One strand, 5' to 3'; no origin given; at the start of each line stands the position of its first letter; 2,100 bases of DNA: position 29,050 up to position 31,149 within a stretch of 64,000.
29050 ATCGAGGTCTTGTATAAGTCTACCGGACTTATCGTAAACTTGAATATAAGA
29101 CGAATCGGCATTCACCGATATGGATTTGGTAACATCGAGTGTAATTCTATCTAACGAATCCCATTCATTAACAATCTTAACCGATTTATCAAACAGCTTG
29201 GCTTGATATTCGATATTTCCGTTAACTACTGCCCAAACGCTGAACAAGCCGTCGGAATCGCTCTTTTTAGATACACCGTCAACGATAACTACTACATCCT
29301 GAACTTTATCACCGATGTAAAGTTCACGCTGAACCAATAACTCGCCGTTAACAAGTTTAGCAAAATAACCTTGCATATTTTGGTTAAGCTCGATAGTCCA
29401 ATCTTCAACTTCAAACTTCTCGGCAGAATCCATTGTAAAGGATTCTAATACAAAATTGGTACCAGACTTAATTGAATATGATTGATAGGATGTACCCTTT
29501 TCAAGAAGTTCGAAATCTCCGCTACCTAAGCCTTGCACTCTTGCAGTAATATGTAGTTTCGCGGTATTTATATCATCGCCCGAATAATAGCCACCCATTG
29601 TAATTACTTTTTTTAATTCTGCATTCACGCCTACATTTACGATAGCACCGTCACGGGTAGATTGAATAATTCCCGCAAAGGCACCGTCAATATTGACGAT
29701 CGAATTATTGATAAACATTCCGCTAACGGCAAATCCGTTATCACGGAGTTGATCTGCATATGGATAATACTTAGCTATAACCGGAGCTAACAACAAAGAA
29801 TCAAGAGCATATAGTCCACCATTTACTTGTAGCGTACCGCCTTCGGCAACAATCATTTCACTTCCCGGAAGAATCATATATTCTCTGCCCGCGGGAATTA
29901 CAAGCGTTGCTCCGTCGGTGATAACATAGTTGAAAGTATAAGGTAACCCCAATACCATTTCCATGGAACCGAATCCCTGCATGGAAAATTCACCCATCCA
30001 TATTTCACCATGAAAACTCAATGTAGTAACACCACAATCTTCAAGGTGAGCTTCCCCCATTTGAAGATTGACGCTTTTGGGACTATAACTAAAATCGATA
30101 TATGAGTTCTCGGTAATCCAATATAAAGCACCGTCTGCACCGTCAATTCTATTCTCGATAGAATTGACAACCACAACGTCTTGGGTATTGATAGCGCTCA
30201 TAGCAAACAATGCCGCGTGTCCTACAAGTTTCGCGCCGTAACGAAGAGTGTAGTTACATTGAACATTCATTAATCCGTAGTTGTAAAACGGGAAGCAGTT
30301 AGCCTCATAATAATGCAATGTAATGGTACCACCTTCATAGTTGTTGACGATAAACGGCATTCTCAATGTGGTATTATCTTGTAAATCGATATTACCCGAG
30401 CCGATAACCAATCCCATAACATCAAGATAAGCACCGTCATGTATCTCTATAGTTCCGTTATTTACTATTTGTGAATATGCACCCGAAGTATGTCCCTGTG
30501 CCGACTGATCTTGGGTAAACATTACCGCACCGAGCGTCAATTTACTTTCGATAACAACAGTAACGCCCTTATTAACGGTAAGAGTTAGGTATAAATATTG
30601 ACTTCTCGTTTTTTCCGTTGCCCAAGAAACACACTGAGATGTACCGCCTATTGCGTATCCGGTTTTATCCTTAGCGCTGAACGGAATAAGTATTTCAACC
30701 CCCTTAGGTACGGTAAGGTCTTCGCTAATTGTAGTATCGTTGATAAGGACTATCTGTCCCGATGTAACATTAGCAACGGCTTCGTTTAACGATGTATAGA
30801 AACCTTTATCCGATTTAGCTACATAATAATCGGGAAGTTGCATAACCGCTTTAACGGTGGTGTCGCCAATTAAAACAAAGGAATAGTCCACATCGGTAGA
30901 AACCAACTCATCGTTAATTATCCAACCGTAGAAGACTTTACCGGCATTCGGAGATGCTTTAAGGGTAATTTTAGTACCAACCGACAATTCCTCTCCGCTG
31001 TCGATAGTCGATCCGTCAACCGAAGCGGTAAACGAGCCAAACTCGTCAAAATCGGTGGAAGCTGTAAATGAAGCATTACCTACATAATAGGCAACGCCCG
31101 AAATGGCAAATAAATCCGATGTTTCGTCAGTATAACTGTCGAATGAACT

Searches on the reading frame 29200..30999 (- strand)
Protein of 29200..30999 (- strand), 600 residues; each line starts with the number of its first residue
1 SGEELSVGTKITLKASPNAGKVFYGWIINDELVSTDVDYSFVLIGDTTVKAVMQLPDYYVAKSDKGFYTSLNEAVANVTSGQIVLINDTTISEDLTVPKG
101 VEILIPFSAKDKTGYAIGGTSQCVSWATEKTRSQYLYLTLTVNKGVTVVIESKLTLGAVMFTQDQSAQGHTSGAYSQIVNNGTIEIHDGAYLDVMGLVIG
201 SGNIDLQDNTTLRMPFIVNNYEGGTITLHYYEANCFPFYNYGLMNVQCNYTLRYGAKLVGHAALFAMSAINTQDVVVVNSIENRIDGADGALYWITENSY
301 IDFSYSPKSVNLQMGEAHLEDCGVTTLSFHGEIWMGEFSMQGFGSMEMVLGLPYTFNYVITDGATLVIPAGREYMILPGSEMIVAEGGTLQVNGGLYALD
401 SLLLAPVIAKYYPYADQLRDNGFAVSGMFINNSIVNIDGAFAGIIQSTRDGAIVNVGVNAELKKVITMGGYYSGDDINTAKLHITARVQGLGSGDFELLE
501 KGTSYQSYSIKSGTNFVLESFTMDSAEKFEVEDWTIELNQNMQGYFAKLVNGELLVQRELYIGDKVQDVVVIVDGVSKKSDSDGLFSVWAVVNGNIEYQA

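Call 61: search_protein_families(library=pfam, proteins=[window:29200-30999:-], max_evalue=1)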
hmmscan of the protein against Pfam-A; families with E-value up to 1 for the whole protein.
window:29200-30999:- (600 aa): 2 families
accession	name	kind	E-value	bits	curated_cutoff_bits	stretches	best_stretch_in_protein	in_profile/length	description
PF18998.6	Flg_new_2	-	1.1e-05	25.7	23.6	1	6-52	20-68/73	Divergent InlB B-repeat domain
PF16820.11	PKD_3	-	0.0028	17.9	26.3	1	8-51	18-62/68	PKD-like domain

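Call 71: search_solved_structures(query=window:29200-30999:-, max_evalue=1)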
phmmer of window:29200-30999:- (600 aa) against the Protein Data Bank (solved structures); distinct sequences matched with E-value up to 1: 0.

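Call 74: find_homologous_proteins(query=window:29266-30843:-, max_evalue=0.001)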
Query window:29266-30843:- (526 aa): 3 proteins with E <= 0.001 among 8000 candidates.
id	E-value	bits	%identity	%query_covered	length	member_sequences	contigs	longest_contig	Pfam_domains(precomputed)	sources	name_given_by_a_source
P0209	1.0e-64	237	33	93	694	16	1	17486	-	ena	-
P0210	1.3e-56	211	31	94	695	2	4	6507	-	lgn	-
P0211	3.2e-36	143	32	81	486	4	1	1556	PF00404.25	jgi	-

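Call 81: predict_structure(alignment_id=A4)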
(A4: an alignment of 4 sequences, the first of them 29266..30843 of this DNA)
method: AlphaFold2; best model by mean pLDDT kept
length: 526 residues; sequences in the alignment: 4
mean_pLDDT: 44.7   pTM: 0.43
mean pLDDT of the five models: 44.7, 44.4, 44.3, 42.0, 41.3
residues with pLDDT >= 90: 4; 70-90: 60; 50-70: 107; < 50: 355
segments of 3 or more residues with pLDDT < 50: 1-7, 9-13, 57-84, 106-122, 163-191, 202-307, 317-329, 345-393, 395-397, 411-445, 457-494, 506-526
pLDDT, mean of each block of 10 residues (from residue 1): 36 60 74 75 83 57 33 35 59 86 52 31 65 77 61 63 44 30 26 52 44 32 29 31 39 38 32 26 22 22 41 48 46 56 45 30 32 29 36 48 62 33 29 33 51 56 36 34 38 52 52 34 25
secondary structure, 60 per line:
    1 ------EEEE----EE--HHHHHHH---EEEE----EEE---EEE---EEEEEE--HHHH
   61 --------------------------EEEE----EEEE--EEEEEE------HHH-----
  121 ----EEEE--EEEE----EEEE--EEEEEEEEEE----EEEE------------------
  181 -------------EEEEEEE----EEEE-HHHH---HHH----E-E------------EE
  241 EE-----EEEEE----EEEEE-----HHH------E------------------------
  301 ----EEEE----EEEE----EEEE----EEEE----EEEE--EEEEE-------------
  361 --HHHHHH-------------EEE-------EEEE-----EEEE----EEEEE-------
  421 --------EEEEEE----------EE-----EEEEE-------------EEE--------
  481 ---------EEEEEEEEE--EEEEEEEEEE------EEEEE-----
elements in order: E7-10 H19-25 E29-32 E37-39 E43-45 E49-54 H57-60 E87-90 E95-98 E101-106 E125-128 E131-134 E139-142 E145-154 E159-162 E194-200 E205-208 H210-213 E239-242 E248-252 E257-261 E305-308 E313-316 E321-324 E329-332 E337-340 E343-347 H363-368 E382-384 E392-395 E401-404 E409-413 E429-434 E452-456 E470-472 E490-498 E501-510 E517-521
